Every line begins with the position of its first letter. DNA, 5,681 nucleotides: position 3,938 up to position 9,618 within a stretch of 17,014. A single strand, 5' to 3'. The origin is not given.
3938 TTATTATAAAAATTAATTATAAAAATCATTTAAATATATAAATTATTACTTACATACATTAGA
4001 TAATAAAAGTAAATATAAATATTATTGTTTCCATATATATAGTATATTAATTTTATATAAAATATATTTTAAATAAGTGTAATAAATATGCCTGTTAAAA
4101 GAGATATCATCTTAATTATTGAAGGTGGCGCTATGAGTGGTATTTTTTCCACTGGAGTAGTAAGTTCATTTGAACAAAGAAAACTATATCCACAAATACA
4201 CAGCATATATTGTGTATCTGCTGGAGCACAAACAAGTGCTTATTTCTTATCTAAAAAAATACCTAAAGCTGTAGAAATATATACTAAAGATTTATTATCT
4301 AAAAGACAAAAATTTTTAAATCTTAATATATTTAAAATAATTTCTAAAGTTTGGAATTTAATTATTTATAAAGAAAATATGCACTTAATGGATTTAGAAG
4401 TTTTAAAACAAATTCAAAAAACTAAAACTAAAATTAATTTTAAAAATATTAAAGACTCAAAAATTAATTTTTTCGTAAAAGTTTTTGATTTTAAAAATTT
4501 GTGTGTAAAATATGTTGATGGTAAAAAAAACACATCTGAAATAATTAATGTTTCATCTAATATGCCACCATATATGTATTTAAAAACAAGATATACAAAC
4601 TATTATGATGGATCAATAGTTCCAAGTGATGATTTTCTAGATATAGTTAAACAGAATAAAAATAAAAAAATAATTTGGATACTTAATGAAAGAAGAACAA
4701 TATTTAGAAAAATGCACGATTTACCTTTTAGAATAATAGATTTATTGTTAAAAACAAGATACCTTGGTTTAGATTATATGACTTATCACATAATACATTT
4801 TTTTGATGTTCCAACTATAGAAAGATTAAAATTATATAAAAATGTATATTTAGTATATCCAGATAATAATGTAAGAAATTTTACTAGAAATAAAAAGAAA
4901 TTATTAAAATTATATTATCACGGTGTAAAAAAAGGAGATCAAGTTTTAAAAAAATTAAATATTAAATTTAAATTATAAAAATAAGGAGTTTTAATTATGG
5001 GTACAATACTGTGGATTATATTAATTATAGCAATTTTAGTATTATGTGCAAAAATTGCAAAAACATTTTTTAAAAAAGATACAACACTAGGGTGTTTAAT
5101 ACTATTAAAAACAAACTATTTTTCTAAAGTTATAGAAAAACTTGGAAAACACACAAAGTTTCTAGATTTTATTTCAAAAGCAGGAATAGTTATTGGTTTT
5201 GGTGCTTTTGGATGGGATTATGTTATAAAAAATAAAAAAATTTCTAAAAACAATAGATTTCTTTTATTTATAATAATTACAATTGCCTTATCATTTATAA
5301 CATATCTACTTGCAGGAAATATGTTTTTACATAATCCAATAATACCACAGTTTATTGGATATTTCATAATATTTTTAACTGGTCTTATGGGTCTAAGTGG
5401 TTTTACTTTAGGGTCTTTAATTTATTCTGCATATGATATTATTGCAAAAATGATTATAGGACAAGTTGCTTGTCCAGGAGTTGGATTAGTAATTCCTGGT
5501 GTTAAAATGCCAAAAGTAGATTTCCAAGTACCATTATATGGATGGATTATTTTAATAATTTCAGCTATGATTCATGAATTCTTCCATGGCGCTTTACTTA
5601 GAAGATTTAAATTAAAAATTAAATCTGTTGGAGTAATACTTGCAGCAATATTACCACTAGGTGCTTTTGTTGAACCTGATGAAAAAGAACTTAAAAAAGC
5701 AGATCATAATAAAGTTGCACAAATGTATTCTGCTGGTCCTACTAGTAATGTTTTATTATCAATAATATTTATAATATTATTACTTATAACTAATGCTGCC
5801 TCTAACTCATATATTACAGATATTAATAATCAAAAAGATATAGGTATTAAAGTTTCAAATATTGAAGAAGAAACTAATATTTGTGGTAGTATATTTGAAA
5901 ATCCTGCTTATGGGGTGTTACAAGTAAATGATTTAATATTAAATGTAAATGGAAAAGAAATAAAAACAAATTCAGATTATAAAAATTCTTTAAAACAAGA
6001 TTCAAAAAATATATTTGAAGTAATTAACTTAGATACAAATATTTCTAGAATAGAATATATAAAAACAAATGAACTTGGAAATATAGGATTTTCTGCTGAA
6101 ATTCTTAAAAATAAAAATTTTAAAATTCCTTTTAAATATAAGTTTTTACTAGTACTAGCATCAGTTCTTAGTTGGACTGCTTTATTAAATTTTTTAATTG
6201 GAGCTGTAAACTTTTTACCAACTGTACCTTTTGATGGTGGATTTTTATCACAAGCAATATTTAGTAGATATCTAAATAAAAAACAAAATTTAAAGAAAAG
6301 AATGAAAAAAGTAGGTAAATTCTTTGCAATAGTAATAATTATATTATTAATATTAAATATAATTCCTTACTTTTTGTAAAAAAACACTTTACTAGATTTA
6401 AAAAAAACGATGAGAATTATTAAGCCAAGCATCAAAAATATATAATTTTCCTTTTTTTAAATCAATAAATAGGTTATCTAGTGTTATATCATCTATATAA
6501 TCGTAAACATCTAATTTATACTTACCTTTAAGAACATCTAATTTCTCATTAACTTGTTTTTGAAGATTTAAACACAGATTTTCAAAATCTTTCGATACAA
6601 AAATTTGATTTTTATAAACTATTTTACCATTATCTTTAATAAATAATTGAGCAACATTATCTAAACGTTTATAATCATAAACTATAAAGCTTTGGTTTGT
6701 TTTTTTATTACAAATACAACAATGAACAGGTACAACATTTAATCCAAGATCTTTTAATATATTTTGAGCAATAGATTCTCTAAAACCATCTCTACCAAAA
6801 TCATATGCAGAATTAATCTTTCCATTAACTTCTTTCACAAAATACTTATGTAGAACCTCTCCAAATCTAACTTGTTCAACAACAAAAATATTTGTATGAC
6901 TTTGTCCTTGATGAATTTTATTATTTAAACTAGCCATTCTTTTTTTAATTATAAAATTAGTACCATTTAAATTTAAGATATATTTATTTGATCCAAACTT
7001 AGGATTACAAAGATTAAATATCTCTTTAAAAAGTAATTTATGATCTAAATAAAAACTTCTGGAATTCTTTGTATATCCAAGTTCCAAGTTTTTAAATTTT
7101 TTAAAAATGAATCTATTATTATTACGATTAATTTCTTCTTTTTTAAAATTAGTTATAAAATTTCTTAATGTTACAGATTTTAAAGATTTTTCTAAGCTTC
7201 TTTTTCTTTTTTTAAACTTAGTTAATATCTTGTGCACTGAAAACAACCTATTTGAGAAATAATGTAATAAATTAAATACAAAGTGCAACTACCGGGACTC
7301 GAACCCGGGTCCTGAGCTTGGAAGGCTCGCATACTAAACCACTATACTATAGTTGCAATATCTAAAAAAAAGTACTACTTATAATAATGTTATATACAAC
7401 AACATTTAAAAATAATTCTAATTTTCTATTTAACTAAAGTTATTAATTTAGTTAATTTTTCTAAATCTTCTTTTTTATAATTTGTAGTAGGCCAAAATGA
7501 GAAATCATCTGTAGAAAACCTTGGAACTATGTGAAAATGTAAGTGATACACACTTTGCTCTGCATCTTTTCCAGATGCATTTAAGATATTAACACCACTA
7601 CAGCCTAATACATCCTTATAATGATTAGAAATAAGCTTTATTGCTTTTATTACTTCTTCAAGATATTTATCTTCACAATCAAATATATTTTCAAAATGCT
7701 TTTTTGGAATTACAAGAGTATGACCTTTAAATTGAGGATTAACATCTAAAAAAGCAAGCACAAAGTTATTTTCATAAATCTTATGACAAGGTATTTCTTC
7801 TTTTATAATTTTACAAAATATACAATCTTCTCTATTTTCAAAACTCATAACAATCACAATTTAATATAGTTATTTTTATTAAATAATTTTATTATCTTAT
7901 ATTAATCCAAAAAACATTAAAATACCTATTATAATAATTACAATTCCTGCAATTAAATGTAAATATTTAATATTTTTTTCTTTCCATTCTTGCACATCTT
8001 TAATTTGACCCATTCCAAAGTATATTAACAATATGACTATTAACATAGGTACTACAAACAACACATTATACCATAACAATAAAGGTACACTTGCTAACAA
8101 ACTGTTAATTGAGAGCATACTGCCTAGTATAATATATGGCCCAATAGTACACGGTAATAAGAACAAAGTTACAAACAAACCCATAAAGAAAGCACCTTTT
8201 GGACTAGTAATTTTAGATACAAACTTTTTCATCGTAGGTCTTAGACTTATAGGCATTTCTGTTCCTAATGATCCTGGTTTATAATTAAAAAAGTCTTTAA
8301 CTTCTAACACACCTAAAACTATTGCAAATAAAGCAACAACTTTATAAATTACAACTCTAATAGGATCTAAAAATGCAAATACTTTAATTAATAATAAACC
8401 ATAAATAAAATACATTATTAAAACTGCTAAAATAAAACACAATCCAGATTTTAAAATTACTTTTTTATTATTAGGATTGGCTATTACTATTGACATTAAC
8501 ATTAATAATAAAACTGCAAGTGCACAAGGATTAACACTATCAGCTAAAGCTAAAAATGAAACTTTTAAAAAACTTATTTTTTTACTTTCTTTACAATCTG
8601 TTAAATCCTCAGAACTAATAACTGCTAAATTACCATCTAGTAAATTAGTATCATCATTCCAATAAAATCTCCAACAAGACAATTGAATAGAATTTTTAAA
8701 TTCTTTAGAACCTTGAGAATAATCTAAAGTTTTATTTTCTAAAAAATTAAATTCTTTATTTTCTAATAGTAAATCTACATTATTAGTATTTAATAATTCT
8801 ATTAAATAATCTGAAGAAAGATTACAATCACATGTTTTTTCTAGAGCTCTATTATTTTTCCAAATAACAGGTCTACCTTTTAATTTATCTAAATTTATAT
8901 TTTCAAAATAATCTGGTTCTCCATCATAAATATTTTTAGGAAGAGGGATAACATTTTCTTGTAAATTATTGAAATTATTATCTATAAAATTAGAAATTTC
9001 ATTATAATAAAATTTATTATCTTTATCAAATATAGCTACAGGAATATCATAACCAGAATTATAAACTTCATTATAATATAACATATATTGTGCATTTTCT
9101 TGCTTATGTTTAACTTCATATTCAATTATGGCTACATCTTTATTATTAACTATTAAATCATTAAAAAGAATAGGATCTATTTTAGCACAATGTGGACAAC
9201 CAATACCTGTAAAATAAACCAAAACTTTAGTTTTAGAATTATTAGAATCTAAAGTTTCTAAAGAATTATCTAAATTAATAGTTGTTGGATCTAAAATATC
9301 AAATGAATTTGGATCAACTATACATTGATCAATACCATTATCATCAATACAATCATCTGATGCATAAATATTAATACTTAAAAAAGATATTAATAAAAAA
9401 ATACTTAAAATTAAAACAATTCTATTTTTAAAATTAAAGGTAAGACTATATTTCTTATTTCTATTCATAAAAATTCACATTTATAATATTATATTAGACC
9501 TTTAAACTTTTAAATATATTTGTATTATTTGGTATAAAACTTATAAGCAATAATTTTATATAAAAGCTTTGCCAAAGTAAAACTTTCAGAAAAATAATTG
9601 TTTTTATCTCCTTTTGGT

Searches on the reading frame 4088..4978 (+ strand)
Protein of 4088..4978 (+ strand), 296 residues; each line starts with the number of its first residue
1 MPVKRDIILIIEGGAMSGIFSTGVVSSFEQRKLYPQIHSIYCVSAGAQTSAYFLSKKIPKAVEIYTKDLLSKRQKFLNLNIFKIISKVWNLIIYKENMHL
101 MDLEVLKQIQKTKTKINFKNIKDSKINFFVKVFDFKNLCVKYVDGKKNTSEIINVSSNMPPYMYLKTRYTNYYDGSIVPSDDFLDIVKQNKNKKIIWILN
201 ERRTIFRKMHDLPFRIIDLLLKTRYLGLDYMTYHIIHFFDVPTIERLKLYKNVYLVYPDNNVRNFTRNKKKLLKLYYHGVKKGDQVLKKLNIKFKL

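Call 7: search_protein_families(library=pfam, proteins=[window:4088-4978:+], max_evalue=0.01)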
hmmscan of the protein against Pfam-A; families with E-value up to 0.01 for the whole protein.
window:4088-4978:+ (296 aa): 2 families
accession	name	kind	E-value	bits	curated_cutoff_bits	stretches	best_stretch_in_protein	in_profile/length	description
PF01734.28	Patatin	-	4.9e-08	33.8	27.7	1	9-178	1-182/191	Patatin-like phospholipase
PF19890.4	DUF6363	-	6.9e-05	23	26.4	1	244-290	22-70/75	Domain of unknown function (DUF6363)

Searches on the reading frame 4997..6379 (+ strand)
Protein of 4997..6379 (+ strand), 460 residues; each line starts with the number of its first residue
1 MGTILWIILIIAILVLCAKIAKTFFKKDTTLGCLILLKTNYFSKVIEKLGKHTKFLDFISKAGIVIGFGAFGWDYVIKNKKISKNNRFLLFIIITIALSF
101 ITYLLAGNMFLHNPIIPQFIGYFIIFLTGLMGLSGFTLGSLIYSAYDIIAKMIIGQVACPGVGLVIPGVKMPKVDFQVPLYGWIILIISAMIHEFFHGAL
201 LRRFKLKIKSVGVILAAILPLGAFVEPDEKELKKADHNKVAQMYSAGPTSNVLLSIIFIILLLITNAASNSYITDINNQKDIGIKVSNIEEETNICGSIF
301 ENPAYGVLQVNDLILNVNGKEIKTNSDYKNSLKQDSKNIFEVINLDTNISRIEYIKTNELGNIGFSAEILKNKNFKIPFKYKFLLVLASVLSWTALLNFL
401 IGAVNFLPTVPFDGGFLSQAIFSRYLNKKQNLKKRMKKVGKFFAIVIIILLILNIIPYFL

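Call 7: search_protein_families(library=pfam, proteins=[window:4997-6379:+], max_evalue=0.01)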
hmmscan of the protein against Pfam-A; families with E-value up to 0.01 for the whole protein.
window:4997-6379:+ (460 aa): 3 families
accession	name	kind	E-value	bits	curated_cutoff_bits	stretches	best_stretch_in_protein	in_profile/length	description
PF02163.28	Peptidase_M50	-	5.2e-25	88.5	27.2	1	183-447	3-217/221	Peptidase family M50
PF13180.12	PDZ_2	-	0.0007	20.3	27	1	281-335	2-57/80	PDZ domain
PF17820.7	PDZ_6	-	0.0034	17.5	27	1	306-335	15-43/54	PDZ domain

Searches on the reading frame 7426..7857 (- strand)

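Call 7: search_protein_families(library=pfam, proteins=[window:7426-7857:-], max_evalue=0.01)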
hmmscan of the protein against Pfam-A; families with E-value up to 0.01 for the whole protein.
window:7426-7857:- (143 aa): 3 families
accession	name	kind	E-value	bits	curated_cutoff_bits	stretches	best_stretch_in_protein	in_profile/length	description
PF01230.28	HIT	-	1.2e-26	93.6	21.5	1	20-115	2-97/98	HIT domain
PF11969.13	DcpS_C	-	1e-15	58.6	24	1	12-112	2-101/114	Scavenger mRNA decapping enzyme C-term binding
PF04677.20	CwfJ_C_1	-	0.0059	16.9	21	1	9-112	11-108/122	Protein similar to CwfJ C-terminus 1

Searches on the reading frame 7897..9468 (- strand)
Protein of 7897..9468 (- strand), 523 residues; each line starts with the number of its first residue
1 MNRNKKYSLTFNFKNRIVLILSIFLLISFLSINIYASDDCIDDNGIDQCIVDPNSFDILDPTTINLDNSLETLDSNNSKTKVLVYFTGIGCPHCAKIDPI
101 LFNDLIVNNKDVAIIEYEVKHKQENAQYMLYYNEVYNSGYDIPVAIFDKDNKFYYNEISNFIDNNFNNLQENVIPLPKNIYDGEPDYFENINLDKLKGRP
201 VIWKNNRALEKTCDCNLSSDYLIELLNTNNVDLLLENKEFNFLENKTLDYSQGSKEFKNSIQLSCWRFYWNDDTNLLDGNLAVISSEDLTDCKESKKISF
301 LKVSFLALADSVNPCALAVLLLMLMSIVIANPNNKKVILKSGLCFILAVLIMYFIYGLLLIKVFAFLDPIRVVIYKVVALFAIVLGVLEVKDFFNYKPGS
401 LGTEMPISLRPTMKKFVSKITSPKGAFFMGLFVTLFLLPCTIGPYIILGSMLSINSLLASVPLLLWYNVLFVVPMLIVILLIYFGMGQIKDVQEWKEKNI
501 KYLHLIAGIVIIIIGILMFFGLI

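Call 7: search_protein_families(library=pfam, proteins=[window:7897-9468:-], max_evalue=0.01)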
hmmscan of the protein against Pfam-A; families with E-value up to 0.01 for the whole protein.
window:7897-9468:- (523 aa): 2 families
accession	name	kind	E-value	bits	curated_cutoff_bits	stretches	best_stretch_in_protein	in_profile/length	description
PF11139.14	SfLAP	-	5.2e-07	29.8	35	1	304-519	2-208/213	Sap, sulfolipid-1-addressing protein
PF14538.11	Raptor_N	-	0.0079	16.5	27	0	58-105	67-115/151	Raptor N-terminal CASPase like domain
